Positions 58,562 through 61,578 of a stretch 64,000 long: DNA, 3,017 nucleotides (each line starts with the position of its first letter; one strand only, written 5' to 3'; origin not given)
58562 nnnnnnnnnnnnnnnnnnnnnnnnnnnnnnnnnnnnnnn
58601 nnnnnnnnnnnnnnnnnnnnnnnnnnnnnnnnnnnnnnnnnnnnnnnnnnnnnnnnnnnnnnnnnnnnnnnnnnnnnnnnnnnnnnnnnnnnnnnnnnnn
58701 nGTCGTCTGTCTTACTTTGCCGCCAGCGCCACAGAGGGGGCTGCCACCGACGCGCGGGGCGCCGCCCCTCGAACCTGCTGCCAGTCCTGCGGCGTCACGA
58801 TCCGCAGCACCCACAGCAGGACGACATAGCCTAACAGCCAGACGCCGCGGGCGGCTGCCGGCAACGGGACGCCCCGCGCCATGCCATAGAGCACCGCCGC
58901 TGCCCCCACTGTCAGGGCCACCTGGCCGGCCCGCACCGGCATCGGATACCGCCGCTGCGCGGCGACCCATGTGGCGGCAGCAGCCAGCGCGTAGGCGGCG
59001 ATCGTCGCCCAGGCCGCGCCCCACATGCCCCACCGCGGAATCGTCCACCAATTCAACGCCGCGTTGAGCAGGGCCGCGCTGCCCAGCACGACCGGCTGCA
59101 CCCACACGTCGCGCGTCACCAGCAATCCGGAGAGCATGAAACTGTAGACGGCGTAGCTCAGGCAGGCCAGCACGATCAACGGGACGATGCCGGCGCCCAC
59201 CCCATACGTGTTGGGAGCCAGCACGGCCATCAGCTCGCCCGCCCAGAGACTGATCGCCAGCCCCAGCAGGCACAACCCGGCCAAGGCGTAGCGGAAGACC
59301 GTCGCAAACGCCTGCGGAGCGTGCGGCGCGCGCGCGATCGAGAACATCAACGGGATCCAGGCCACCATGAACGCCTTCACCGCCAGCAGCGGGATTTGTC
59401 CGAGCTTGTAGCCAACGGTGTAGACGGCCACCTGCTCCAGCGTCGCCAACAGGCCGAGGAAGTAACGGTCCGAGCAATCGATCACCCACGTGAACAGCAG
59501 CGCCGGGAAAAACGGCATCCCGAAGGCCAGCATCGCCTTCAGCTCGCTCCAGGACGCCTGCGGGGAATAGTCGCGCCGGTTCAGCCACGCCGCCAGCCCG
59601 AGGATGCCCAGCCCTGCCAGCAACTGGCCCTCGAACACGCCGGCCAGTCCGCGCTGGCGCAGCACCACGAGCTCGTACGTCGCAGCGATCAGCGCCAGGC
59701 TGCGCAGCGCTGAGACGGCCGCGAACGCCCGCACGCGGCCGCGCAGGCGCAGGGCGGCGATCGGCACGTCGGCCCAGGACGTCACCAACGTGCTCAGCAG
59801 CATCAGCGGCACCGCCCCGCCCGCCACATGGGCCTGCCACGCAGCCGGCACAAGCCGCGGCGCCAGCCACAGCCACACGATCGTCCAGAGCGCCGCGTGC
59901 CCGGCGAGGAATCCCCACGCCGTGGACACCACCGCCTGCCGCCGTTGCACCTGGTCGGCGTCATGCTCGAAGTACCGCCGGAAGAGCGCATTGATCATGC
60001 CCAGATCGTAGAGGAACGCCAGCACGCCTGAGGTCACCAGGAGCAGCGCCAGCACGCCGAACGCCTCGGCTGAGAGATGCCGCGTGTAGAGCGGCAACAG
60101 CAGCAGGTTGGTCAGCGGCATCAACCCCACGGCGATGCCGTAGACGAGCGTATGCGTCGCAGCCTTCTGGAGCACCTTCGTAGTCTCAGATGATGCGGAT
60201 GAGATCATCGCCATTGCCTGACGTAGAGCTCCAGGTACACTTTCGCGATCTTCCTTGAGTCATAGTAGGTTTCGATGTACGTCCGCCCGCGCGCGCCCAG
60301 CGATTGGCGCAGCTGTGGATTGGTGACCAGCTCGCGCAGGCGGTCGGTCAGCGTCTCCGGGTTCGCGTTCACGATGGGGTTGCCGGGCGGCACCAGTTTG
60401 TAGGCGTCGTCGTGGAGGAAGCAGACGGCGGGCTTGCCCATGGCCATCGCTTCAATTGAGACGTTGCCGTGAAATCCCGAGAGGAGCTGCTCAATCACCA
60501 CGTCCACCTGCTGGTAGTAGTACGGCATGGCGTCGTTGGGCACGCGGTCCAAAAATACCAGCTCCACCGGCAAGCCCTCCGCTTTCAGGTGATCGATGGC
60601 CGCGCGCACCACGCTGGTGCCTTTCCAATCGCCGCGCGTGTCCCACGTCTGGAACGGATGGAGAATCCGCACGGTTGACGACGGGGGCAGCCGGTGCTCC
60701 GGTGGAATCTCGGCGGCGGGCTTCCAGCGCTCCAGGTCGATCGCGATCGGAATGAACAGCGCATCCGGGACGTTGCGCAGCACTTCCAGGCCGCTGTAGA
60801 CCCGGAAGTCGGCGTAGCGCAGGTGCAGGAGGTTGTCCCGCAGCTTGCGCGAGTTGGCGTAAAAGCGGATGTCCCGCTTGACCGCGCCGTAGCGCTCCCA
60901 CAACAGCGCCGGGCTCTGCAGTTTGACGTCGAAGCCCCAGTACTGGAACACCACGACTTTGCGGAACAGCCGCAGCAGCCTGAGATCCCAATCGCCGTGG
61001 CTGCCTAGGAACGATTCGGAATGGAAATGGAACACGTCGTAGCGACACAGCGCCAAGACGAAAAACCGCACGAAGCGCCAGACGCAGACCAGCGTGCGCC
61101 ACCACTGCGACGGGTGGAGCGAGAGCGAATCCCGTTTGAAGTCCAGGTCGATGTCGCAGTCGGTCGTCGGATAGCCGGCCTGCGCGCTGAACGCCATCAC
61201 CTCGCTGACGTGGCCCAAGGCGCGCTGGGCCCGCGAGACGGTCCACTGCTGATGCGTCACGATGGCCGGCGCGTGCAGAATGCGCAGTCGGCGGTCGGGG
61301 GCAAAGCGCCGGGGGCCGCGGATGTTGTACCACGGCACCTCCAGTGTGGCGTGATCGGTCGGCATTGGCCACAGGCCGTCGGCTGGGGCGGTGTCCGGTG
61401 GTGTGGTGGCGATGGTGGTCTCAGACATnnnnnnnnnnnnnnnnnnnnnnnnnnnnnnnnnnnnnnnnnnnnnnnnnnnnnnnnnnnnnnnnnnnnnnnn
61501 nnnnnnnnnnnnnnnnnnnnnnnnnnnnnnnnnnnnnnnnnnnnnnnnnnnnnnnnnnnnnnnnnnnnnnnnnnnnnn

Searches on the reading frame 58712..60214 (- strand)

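Call 47: search_protein_families(library=pfam, proteins=[window:58712-60214:-], max_evalue=0.0001)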
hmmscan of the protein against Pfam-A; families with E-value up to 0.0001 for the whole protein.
window:58712-60214:- (500 aa): 2 families
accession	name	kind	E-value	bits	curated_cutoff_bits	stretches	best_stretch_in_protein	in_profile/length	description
PF13440.11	Polysacc_synt_3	-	1.8e-12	47.6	23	1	44-281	3-230/293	Polysaccharide biosynthesis protein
PF01943.22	Polysacc_synt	-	5.9e-11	42.7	28.2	1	22-293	5-273/274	Polysaccharide biosynthesis protein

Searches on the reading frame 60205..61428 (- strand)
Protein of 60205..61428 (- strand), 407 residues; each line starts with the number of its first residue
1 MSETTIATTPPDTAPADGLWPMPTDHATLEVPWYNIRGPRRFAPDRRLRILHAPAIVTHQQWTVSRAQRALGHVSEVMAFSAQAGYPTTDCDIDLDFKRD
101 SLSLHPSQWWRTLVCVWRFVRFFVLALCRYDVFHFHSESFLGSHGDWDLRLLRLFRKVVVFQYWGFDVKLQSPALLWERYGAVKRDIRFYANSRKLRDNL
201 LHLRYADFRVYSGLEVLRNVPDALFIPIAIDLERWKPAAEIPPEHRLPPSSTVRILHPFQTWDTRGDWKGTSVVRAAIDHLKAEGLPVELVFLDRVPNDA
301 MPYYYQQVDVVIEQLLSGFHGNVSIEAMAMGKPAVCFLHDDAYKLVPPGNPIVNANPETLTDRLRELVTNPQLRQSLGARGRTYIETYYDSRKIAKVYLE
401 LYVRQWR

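Call 47: search_protein_families(library=pfam, proteins=[window:60205-61428:-], max_evalue=0.0001)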
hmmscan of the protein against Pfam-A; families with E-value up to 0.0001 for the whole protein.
window:60205-61428:- (407 aa): 3 families
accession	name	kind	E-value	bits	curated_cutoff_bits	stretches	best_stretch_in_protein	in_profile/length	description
PF00534.26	Glycos_transf_1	-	2.3e-08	34.2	26.4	1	279-382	64-170/172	Glycosyl transferases group 1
PF13692.12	Glyco_trans_1_4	-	9.8e-08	32.8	27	1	283-370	53-142/142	Glycosyl transferases group 1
PF13524.12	Glyco_trans_1_2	-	2.4e-06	28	25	1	291-398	30-142/144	Glycosyl transferase-like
